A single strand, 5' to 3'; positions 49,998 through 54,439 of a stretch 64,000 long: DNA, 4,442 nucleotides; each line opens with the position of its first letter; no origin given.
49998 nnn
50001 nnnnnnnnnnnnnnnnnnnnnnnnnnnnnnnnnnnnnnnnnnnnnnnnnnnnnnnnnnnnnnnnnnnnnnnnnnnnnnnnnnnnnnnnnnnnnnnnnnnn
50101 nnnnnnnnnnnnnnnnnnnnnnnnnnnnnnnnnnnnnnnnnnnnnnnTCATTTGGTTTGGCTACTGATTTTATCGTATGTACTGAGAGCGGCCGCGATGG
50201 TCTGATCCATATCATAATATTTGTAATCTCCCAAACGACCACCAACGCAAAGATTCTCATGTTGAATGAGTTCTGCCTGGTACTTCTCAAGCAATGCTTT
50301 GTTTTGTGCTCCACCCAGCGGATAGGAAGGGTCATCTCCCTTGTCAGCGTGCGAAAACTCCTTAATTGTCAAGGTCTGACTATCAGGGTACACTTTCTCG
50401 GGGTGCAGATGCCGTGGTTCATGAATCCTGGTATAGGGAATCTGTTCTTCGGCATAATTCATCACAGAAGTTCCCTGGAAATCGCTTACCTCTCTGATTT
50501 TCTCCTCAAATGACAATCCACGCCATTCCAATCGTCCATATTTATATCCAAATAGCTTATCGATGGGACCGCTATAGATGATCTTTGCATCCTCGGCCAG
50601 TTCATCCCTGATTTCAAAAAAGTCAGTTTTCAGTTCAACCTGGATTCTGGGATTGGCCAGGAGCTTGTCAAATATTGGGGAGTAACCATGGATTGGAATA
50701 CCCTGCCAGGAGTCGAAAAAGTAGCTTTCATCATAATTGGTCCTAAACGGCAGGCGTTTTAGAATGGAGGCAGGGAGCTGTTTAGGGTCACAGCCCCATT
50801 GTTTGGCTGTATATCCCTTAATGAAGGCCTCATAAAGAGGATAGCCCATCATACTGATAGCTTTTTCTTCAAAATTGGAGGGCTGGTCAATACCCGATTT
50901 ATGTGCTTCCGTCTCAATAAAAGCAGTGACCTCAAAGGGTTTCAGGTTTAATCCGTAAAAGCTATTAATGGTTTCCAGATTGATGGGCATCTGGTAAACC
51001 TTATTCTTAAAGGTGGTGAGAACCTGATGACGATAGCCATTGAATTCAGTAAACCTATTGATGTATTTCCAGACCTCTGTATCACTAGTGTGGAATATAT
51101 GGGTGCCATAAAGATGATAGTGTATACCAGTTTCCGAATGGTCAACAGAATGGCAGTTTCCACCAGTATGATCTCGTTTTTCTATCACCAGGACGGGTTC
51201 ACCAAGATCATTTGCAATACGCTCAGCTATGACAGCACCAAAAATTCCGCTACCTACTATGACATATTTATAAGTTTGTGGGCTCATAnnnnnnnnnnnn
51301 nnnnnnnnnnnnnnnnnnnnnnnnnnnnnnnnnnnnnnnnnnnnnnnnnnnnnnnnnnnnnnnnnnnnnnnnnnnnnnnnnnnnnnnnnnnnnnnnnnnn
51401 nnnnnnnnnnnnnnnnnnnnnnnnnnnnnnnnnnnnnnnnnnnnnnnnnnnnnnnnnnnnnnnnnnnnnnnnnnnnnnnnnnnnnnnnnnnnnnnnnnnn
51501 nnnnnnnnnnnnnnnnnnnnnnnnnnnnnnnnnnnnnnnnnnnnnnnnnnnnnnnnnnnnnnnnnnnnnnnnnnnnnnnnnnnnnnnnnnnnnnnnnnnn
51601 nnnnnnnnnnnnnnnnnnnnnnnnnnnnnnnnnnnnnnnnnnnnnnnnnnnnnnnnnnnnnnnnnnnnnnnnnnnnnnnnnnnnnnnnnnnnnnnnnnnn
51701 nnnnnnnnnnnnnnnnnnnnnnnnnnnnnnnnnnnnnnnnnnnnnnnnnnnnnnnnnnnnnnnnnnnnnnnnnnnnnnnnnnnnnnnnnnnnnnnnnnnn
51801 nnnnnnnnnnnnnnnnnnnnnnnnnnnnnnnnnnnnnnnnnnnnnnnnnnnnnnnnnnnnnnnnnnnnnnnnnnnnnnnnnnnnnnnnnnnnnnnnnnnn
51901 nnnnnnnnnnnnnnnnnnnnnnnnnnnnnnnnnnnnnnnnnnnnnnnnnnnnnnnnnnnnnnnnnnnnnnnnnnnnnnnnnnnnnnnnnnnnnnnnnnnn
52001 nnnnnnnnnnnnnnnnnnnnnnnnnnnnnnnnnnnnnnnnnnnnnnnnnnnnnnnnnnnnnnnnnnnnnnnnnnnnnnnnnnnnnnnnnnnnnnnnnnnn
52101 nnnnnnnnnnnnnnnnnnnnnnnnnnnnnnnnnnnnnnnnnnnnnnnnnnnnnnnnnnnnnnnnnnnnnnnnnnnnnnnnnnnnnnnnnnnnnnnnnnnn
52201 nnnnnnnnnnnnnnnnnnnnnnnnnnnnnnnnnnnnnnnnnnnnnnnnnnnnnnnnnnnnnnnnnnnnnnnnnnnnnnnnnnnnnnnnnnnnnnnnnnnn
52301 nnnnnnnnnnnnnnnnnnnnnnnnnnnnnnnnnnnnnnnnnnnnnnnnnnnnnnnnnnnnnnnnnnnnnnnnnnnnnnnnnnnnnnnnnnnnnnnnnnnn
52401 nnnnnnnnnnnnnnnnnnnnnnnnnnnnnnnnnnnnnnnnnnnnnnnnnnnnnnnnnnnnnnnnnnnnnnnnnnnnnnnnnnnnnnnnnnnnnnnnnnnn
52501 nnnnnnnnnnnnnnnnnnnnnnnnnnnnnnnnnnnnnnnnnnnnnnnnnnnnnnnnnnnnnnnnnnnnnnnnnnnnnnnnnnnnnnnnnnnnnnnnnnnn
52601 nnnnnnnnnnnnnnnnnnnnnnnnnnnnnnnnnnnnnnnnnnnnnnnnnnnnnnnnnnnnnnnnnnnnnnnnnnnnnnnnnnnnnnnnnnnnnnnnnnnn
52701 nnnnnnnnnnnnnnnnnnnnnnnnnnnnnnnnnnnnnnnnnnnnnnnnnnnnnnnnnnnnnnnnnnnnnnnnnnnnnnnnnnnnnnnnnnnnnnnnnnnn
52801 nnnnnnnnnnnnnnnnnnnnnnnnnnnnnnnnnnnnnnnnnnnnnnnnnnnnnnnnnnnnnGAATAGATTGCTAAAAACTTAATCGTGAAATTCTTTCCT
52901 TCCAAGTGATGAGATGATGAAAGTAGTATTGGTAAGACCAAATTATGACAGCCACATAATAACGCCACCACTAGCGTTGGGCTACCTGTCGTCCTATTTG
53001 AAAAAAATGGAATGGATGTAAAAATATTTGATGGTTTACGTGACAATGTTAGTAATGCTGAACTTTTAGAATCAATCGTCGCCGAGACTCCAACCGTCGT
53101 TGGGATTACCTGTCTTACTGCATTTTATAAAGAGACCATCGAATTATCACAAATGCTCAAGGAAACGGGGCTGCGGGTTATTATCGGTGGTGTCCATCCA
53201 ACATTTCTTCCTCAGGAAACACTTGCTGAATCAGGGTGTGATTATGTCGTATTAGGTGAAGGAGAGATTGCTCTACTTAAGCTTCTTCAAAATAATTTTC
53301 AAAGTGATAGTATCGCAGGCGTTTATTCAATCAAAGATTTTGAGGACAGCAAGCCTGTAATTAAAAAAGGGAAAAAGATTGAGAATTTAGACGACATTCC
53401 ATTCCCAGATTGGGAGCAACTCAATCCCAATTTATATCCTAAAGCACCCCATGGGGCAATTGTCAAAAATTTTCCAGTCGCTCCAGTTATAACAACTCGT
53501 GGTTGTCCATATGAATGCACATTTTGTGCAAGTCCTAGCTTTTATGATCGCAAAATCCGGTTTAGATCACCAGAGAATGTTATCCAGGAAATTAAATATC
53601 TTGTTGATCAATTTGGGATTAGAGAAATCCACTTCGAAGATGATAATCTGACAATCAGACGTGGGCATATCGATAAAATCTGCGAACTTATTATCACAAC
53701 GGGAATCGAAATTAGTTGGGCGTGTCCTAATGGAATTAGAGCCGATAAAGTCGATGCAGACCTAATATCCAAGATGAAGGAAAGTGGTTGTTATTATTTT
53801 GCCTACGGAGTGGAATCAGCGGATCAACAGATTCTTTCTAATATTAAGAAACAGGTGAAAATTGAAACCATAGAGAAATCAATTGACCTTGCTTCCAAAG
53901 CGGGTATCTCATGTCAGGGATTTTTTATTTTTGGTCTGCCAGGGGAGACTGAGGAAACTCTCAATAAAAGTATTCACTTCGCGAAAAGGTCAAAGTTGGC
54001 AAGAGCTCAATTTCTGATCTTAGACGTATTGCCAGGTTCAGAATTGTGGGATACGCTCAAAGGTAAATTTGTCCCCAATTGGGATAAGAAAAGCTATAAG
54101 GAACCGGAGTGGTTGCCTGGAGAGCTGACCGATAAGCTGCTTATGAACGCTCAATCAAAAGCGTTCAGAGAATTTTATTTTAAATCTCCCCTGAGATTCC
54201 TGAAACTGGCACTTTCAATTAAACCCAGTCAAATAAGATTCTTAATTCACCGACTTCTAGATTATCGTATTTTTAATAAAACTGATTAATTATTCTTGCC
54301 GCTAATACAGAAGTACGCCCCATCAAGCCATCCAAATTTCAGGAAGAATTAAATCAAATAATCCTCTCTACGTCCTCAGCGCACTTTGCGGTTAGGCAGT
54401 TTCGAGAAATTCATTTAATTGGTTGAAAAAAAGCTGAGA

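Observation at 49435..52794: GT2 (DPM1-like) - Glf - GT-C operon suggests a lipid-linked, periplasmic glycosylation system that may use galactofuranose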

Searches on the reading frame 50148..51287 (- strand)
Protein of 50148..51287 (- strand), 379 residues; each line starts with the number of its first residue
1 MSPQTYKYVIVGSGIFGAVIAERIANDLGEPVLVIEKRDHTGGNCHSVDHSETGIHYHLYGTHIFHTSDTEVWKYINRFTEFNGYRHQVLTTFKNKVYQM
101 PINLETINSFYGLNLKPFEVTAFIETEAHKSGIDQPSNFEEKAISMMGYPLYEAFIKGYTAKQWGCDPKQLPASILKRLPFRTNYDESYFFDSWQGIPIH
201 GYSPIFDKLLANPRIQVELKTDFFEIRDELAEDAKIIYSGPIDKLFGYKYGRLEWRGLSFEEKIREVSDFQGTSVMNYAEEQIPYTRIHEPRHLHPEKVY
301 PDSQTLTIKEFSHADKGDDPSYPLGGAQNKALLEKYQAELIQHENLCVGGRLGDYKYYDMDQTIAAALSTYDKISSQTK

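Call 3: search_protein_families(library=pfam, proteins=[window:50148-51287:-], max_evalue=0.01)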
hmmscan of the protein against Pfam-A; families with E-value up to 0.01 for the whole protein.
window:50148-51287:- (379 aa): 4 families
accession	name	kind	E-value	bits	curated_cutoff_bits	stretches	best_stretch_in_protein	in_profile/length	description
PF03275.19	GLF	-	1.8e-70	237.2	26.3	1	154-357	1-203/203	UDP-galactopyranose mutase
PF13450.12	NAD_binding_8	-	1.8e-17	63.8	21.9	1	10-79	1-68/68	NAD(P)-binding Rossmann-like domain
PF01593.30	Amino_oxidase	-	0.00017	21.5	19.8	1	29-79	14-61/443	Flavin containing amine oxidoreductase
PF01266.30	DAO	-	0.0011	19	27.9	1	8-59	2-50/353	FAD dependent oxidoreductase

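Call 4: search_protein_families(library=ncbifam, proteins=[window:50148-51287:-], max_evalue=0.01)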
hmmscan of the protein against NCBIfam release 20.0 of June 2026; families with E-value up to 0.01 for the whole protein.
window:50148-51287:- (379 aa): 14 families
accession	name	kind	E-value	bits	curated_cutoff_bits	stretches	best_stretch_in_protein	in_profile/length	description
TIGR00031.1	UDP-GALP_mutase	equivalog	1.5e-98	330.3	303.75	1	6-373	2-375/378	UDP-galactopyranose mutase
NF005548.0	PRK07208.1-4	equivalog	5.9e-15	54.8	389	1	7-174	5-169/488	hypothetical protein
NF005547.0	PRK07208.1-3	equivalog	1.7e-13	50.1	380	1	7-173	6-173/465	hypothetical protein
NF005546.0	PRK07208.1-2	equivalog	1e-10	40.8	418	1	92-174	121-202/527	hypothetical protein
NF005545.0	PRK07208.1-1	equivalog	2.5e-08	32.8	451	1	7-171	9-170/504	hypothetical protein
NF005549.0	PRK07208.1-5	equivalog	5.4e-07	28.4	587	1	86-173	115-201/534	hypothetical protein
NF002550.0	PRK02106.1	subfamily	0.00018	20.2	605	1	4-37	4-37/563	choline dehydrogenase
NF005560.0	PRK07233.1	equivalog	0.00041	19.3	252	1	7-76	2-67/435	hypothetical protein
TIGR03467.1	HpnE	equivalog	0.00051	19.5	283.05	1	9-79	2-70/430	hydroxysqualene dehydroxylase HpnE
NF053717.1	VnlPnlRedVprA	equivalog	0.00075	18.4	600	1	4-79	5-78/481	vinyl phenol reductase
TIGR01350.1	lipoamide_DH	equivalog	0.0012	17.7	408.8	1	6-46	2-40/461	dihydrolipoyl dehydrogenase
TIGR00562.1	proto_IX_ox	equivalog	0.0014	17.3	97.85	1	6-150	3-151/470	protoporphyrinogen oxidase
NF042421.1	hydcarot_desat_CrtD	equivalog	0.0057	15.2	500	1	8-51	4-46/487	1-hydroxycarotenoid 3,4-desaturase CrtD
NF003585.0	PRK05249.1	equivalog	0.0093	14.6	465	0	4-47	5-47/464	Si-specific NAD(P)(+) transhydrogenase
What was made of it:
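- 50148..51287 (-): UDP-galactopyranose mutase (Glf, 379 aa), second gene. Supplies UDP-Galf. Pfam GLF 1.8e-70 and NAD_binding_8 1.8e-17 (calls 3, 4).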

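Call 55: search_solved_structures(query=window:50148-51287:-, max_evalue=1e-20, show_alignments=2)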
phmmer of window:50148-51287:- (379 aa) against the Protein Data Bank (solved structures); distinct sequences matched with E-value up to 1e-20: 13.
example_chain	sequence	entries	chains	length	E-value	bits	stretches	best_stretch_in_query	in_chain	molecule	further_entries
5f3r_A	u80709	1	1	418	2.4e-118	398.7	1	6-374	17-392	UDP-galactopyranose mutase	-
5eqd_A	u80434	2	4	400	2.5e-118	398.6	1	6-374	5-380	UDP-galactopyranose mutase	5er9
1v0j_A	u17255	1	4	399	1.2e-112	380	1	3-374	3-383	UDP-GALACTOPYRANOSE MUTASE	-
5eqf_A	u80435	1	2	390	8.4e-112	377.2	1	6-373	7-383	UDP-galactopyranose mutase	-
4xgk_A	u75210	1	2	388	8.9e-112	377.1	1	6-373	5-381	UDP-galactopyranose mutase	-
5br7_A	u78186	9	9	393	9.9e-112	376.9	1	6-373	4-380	UDP-galactopyranose mutase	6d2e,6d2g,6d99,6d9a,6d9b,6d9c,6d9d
4rpg_B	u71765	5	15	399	2e-111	375.9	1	3-374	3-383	UDP-galactopyranose mutase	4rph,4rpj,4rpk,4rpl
1i8t_A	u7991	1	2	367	2.2e-96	326.4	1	6-374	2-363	UDP-GALACTOPYRANOSE MUTASE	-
3gf4_A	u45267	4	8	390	2.8e-94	319.5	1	6-372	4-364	UDP-galactopyranose mutase | Probable UDP-galactopyranose mutase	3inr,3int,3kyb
4mo2_B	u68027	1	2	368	9.4e-94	317.8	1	6-368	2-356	UDP-galactopyranose mutase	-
2bi7_A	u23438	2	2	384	1.4e-93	317.2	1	6-372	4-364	UDP-GALACTOPYRANOSE MUTASE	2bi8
1wam_A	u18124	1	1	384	8.8e-93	314.6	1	6-372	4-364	UDP-GALACTOPYRANOSE MUTASE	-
3hdq_A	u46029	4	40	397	7.5e-90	304.9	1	5-377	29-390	UDP-galactopyranose mutase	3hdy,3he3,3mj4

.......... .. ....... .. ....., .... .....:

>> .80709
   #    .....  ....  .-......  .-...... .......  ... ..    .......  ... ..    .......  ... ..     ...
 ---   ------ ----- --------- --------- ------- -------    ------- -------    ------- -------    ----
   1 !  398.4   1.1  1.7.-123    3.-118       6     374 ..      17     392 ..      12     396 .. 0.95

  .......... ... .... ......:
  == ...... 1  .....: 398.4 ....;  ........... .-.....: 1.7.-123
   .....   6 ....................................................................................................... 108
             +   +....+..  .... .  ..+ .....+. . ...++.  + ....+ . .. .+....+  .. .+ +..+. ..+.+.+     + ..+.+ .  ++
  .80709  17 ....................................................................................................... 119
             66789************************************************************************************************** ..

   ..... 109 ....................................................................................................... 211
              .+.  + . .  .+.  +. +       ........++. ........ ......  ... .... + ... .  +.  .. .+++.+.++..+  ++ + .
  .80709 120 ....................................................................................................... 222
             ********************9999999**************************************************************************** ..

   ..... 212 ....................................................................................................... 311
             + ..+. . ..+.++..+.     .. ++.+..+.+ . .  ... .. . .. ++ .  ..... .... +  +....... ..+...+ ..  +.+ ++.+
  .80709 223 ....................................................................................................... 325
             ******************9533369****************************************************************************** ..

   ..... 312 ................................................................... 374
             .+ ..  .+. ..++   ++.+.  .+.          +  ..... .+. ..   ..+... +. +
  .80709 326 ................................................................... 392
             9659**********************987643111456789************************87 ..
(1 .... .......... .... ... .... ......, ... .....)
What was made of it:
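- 50148..51287 (-): Full-length matches to solved UGMs, best 2.4e-118 (call 55).
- On UDP-galactopyranose mutase (Glf/UGM): Full-length hits to solved UGMs, best 2.4e-118 (call 55).
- Glf passes the curated UGM equivalog model and aligns over its full length to solved UGMs (calls 4, 55). The solved C. jejuni enzyme 4mo2 is among the hits at 9.4e-94 (call 55).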

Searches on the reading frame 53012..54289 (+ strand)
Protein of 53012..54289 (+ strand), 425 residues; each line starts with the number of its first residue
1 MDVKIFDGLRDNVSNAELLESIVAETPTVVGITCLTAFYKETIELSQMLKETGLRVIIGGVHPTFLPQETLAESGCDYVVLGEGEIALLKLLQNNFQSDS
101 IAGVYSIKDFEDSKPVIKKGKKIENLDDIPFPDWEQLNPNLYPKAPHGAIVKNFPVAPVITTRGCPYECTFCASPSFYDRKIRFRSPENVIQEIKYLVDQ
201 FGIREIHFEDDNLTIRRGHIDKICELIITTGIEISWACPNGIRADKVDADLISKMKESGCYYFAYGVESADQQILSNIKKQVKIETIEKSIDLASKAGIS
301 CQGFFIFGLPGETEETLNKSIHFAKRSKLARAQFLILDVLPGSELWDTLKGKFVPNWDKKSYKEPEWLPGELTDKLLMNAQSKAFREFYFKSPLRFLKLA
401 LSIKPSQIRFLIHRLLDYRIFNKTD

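Call 3: search_protein_families(library=pfam, proteins=[window:53012-54289:+], max_evalue=0.01)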
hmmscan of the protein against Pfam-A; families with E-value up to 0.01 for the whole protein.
window:53012-54289:+ (425 aa): 2 families
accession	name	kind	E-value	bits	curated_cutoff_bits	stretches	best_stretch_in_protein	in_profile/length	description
PF04055.27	Radical_SAM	-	1.4e-25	90.9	29.5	1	159-324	1-166/166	Radical SAM superfamily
PF02310.24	B12-binding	-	9.7e-17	61.4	32.1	1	11-91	36-120/121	B12 binding domain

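Call 4: search_protein_families(library=ncbifam, proteins=[window:53012-54289:+], max_evalue=0.01)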
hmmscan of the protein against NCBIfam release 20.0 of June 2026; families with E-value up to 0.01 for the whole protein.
window:53012-54289:+ (425 aa): 40 families (the best 25 are shown)
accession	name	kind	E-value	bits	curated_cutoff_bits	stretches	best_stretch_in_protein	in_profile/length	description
TIGR03471.1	HpnJ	equivalog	1.4e-47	162.6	577.6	1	28-391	70-435/472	hopanoid biosynthesis associated radical SAM protein HpnJ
TIGR02026.1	BchE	equivalog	3.4e-47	161.4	481.35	1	2-411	39-448/497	magnesium-protoporphyrin IX monomethyl ester anaerobic oxidative cyclase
NF038361.1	rSAM_Sden_1168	equivalog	1.2e-46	159.5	575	1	45-347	160-471/560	Sden_1168 family B12-binding radical SAM P-methyltransferase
NF050148.1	rSAM_ApyD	equivalog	4e-42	144.4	750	1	20-354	68-398/645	RiPP biosynthesis radical SAM protein ApyD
TIGR04072.2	rSAM_ladder_B12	equivalog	6.1e-41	140.5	360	1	3-348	35-371/443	lipid biosynthesis B12-binding/radical SAM protein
TIGR04479.1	bcpD_PhpK_rSAM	subfamily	7.3e-35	120.3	600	1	71-328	166-410/504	PhpK family radical SAM P-methyltransferase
TIGR04013.1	B12_SAM_MJ_1487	hypoth_equivalog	1.9e-33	115.9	251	1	13-353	29-361/382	TIGR04013 family B12-binding domain/radical SAM domain-containing protein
TIGR04385.1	B12_rSAM_cofa1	equivalog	5.3e-33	114.9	450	1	53-325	99-362/438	B12 lower ligand biosynthesis radical SAM protein BzaD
TIGR04014.1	B12_SAM_MJ_0865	equivalog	5.8e-31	107.7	360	1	41-348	56-357/434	methyl-coenzyme M reductase glutamine C-methyltransferase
NF033070.1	rSAM_AprD4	equivalog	1.3e-25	90.2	500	1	23-346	73-387/456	AprD4 family radical SAM diol-dehydratase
TIGR04295.1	B12_rSAM_oligo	hypoth_equivalog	1.1e-21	77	400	1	9-287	57-321/422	TIGR04295 family B12-binding domain-containing radical SAM protein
TIGR03975.1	rSAM_ocin_1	subfamily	1.8e-21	76.3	281.85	1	17-319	119-422/606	RiPP maturation radical SAM C-methyltransferase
NF040542.1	rSAM_RCCLKC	equivalog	4.7e-21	75.4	450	1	40-331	63-354/423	arsinothricin biosynthesis radical SAM protein ArsL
TIGR04367.1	HpnR_B12_rSAM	equivalog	1.4e-20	73.3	650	1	14-300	48-326/490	hopanoid C-3 methylase HpnR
NF045585.1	rSAM_slr0320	equivalog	9.8e-20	70.5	775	1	47-324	133-406/511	photosystem II high light acclimation radical SAM protein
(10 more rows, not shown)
